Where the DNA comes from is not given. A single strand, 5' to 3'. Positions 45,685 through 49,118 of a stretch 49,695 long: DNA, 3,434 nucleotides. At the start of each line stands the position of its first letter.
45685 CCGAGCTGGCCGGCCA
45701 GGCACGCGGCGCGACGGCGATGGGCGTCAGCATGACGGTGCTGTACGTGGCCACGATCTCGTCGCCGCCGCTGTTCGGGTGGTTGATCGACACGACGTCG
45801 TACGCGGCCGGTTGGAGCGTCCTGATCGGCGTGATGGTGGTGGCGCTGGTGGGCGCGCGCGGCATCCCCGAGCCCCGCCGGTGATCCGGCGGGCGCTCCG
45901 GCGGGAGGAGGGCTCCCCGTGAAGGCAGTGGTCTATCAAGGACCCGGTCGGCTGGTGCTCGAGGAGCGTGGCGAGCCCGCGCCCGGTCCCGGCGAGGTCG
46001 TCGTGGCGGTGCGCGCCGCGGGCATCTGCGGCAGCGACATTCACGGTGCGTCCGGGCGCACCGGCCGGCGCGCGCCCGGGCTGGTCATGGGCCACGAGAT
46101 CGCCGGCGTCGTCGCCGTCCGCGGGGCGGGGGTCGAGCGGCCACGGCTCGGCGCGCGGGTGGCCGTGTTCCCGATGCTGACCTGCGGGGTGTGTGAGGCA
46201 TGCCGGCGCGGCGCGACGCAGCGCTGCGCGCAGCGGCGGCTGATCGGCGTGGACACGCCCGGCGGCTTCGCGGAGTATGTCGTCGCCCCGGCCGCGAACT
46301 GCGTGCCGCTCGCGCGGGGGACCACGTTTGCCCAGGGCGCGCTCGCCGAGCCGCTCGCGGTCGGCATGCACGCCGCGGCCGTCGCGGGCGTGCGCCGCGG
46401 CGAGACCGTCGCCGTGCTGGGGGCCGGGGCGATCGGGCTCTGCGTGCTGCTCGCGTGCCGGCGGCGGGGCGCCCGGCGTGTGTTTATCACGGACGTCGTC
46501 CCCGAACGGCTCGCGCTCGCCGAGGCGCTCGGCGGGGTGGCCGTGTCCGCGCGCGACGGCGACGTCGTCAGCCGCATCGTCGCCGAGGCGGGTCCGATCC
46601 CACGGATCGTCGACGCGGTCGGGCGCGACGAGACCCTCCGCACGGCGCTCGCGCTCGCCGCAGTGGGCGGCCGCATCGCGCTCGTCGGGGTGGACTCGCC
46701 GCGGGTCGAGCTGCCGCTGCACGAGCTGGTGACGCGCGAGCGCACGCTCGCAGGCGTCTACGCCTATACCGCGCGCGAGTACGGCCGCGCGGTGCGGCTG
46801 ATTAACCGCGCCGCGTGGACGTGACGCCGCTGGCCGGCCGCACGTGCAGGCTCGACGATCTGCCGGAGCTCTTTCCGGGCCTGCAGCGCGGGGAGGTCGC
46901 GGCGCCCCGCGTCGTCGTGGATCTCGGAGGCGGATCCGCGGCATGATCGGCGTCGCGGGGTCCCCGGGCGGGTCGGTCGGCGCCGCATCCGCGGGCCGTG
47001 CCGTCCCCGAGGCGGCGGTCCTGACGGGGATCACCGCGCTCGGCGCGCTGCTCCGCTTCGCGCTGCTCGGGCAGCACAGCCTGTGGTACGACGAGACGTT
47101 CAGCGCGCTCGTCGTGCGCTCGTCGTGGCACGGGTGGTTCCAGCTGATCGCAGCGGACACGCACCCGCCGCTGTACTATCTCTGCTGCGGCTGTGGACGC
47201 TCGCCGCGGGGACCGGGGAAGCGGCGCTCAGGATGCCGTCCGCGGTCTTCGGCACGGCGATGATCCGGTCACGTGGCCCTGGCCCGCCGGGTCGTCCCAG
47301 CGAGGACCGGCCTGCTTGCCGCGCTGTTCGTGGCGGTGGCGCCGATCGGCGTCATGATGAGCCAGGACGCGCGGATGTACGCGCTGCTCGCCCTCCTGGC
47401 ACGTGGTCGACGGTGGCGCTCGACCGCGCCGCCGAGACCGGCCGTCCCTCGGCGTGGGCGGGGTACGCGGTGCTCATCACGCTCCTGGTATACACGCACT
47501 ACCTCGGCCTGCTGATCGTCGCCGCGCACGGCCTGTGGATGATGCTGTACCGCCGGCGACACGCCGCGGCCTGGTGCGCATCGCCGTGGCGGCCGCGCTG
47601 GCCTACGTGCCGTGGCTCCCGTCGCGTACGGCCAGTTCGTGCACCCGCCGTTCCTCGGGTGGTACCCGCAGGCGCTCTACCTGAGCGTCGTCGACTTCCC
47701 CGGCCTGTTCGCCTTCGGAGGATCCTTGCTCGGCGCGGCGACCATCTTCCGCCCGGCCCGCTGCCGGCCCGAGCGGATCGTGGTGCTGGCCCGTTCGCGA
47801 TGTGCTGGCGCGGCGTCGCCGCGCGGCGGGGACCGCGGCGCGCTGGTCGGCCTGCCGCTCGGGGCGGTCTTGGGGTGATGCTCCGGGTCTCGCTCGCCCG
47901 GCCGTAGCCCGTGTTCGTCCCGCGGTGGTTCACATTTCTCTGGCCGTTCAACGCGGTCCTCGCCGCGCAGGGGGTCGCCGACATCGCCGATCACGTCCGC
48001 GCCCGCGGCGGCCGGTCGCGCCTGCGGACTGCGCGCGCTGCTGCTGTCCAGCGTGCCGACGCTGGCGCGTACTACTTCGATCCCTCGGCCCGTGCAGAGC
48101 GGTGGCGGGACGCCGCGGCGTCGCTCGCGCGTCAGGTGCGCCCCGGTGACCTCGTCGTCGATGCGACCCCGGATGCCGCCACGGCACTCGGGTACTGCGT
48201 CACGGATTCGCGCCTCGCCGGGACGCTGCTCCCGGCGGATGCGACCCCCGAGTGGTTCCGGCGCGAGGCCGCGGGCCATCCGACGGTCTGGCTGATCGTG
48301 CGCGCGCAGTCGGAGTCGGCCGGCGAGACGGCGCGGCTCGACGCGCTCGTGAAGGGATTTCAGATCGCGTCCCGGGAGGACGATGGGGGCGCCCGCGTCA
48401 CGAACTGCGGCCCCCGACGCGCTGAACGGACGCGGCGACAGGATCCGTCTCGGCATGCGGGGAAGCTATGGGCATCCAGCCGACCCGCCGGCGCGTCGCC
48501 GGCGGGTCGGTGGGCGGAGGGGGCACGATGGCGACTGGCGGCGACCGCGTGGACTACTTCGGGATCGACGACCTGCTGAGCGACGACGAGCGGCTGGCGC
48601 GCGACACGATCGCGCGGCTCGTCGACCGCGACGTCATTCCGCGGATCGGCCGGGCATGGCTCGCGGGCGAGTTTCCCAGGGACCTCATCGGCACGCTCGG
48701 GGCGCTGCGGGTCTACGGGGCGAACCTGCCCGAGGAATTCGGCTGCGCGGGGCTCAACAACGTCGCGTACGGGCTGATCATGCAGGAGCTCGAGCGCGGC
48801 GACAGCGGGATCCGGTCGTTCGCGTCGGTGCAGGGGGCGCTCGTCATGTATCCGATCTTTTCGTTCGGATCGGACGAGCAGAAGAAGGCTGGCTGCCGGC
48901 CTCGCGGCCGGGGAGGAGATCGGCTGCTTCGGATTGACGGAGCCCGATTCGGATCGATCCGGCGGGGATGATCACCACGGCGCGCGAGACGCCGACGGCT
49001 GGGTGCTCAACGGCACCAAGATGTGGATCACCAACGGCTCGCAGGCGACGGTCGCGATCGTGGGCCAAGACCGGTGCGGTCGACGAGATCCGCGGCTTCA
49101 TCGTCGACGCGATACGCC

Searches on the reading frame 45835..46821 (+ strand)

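Call 14: search_protein_families(library=pfam, max_evalue=0.01, proteins=[window:45835-46821:+])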
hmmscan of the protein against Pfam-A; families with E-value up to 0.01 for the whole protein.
window:45835-46821:+ (329 aa): 3 families
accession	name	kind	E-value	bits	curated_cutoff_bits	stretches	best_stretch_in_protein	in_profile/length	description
PF08240.17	ADH_N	-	6.6e-28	97.5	23.5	1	51-159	1-102/104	Alcohol dehydrogenase GroES-like domain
PF00107.32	ADH_zinc_N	-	1.5e-20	73.9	31.8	1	199-324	1-128/129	Zinc-binding dehydrogenase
PF16912.11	Glu_dehyd_C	-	1.8e-07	31.3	34.9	1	170-300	6-150/211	Glucose dehydrogenase C-terminus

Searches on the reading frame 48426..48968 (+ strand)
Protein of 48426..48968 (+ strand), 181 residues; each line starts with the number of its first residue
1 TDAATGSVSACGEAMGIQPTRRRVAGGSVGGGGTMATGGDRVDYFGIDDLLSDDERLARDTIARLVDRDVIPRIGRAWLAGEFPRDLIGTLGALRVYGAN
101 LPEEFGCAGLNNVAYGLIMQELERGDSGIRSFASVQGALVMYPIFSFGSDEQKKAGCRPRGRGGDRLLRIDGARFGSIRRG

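Call 14: search_protein_families(library=pfam, max_evalue=0.01, proteins=[window:48426-48968:+])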
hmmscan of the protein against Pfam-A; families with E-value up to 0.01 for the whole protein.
window:48426-48968:+ (181 aa): 1 family
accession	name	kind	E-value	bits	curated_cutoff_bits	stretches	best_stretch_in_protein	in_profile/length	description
PF02771.21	Acyl-CoA_dh_N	-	4.5e-26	91.9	22.9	1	52-155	1-104/113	Acyl-CoA dehydrogenase, N-terminal domain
